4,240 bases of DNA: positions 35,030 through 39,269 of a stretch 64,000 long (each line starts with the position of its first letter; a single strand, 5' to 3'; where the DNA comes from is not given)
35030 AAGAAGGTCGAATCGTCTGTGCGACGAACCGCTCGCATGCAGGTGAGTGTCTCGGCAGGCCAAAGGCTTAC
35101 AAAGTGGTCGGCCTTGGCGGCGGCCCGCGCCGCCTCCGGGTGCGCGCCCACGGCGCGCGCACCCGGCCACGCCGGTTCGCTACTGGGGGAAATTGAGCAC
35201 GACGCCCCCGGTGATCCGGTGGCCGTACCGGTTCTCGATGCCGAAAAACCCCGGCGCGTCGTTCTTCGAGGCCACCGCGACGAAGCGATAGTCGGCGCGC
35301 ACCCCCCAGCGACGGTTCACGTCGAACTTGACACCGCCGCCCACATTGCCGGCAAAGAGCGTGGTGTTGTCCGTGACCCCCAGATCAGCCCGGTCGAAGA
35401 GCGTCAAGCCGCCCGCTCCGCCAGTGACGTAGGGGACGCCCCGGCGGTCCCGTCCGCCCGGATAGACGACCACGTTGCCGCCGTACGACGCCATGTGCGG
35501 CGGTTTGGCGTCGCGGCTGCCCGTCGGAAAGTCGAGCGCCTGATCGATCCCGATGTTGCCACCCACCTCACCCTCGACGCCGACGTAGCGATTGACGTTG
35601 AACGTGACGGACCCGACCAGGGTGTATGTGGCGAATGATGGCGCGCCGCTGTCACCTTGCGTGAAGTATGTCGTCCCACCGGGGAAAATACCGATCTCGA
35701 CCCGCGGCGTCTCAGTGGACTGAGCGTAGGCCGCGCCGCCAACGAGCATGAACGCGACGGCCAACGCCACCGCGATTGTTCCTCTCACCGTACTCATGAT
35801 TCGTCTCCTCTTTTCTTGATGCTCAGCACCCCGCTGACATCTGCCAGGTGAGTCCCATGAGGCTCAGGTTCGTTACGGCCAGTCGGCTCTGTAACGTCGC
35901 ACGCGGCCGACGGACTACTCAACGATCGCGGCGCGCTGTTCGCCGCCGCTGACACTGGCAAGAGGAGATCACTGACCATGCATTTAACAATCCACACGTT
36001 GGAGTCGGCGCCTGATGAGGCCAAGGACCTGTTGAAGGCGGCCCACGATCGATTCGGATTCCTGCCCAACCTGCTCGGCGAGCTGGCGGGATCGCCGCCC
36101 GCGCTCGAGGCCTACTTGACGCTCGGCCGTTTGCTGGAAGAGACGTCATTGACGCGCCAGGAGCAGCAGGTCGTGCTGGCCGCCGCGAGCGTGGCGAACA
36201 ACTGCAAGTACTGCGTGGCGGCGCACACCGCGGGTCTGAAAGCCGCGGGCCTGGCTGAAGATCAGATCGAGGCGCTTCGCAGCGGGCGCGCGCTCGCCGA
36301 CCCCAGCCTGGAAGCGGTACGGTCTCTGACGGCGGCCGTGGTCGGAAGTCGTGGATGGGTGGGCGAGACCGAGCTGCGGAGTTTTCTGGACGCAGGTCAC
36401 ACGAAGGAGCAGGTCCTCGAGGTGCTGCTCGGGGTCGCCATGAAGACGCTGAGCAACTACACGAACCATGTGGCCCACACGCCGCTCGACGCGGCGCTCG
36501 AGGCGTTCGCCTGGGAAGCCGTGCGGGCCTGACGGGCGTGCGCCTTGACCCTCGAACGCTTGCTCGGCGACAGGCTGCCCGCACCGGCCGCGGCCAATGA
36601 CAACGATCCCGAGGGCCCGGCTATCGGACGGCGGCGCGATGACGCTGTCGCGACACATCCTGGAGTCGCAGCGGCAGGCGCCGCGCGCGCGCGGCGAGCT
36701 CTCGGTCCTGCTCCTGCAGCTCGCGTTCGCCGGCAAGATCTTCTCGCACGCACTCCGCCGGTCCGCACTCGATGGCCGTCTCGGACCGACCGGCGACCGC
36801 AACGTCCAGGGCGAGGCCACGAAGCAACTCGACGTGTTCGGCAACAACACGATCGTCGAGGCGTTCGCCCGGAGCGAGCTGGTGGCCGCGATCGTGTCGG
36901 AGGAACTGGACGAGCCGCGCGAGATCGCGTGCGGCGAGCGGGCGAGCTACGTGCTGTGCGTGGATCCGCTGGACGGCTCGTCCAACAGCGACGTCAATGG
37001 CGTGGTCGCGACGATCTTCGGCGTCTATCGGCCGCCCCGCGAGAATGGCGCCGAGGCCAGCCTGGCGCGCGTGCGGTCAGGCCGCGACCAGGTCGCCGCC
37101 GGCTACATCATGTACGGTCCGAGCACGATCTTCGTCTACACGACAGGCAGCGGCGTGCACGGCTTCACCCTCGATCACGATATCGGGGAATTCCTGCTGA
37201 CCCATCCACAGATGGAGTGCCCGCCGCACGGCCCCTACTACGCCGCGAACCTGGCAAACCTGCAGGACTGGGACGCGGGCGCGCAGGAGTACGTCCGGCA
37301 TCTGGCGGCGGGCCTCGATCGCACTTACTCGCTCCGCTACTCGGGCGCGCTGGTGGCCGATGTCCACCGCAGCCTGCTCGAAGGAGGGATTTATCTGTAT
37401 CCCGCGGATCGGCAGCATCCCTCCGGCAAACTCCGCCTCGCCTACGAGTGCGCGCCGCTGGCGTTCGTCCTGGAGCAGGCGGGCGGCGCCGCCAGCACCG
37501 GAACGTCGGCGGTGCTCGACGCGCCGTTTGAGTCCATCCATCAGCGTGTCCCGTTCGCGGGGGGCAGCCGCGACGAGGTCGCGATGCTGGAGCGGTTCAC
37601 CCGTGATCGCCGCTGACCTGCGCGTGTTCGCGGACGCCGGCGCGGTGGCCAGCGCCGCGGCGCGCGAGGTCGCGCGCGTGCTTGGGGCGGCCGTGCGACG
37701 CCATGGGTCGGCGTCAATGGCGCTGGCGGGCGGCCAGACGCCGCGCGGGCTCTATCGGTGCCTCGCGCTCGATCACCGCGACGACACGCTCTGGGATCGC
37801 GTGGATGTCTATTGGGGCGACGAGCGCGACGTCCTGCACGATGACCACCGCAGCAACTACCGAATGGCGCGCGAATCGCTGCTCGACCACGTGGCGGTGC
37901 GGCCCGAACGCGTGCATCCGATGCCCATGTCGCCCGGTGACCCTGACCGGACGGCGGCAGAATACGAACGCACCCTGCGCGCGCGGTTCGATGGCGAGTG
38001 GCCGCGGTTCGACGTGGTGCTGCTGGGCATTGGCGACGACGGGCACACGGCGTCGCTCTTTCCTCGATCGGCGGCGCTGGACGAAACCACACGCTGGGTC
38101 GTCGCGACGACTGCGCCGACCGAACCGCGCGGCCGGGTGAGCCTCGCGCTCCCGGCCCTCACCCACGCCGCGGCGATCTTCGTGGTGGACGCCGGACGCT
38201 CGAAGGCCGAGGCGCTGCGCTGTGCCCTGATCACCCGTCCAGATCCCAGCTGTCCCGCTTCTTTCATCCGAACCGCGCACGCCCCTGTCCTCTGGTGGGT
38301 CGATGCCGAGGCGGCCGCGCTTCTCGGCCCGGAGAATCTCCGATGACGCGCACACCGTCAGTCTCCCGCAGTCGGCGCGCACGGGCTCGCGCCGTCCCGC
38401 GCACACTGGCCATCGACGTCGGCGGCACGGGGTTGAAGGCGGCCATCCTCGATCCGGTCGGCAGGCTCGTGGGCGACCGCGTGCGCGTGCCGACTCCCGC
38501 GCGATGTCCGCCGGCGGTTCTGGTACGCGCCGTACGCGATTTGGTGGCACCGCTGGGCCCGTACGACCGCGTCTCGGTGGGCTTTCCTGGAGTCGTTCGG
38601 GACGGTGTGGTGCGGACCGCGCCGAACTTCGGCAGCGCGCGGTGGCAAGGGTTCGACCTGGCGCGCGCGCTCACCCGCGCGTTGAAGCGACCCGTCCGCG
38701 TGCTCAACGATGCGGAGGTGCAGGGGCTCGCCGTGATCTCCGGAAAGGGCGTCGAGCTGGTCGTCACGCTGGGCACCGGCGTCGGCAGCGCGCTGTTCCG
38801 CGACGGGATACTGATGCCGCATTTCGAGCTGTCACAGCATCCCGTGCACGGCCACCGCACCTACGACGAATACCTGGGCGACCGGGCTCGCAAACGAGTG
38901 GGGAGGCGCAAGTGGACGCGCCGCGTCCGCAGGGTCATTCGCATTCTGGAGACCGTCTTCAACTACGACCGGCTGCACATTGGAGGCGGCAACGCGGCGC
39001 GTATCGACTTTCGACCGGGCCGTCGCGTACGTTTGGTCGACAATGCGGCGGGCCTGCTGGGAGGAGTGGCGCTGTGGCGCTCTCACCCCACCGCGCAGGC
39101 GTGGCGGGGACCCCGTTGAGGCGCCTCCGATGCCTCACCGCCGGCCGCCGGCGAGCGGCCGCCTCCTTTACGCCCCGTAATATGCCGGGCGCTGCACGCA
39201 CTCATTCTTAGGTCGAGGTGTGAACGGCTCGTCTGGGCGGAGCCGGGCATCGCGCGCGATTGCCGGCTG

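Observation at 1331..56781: Nine copies of a bipartite ECF-type promoter motif link the mer, ars, bufferin, thioredoxin, dehalogenase and radical-SAM operons to the two ECF sigma genes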

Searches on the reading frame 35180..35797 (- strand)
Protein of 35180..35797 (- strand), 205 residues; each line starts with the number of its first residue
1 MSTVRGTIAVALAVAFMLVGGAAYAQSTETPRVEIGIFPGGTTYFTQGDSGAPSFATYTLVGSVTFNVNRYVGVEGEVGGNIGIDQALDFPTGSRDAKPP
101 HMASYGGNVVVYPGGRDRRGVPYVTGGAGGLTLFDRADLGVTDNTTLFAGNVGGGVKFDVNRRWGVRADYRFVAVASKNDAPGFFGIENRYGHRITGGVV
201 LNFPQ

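Call 7: search_protein_families(library=pfam, proteins=[window:35180-35797:-])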
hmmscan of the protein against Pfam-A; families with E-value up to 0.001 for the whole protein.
window:35180-35797:- (205 aa): 1 family
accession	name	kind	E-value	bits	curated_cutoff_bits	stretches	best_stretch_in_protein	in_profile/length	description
PF13505.12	OMP_b-brl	-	8.6e-12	46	28.7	1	12-203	2-175/175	Outer membrane protein beta-barrel domain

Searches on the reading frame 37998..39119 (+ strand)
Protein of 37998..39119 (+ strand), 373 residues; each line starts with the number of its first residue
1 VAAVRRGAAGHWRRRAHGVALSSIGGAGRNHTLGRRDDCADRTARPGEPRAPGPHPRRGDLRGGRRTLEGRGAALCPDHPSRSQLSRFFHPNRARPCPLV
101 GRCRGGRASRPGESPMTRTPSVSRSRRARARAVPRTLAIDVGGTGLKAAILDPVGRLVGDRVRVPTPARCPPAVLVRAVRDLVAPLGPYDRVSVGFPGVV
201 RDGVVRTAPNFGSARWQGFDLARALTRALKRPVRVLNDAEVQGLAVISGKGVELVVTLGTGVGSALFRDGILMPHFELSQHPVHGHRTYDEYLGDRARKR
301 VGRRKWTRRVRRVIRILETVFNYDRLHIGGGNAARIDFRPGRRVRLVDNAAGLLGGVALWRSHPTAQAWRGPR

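Call 8: search_protein_families(library=pfam, proteins=[window:37998-39119:+])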
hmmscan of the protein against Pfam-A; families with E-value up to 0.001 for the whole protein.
window:37998-39119:+ (373 aa): 1 family
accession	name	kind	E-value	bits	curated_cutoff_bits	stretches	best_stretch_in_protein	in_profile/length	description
PF00480.26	ROK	-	5.4e-15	56.1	22.9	1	137-272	2-144/294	ROK family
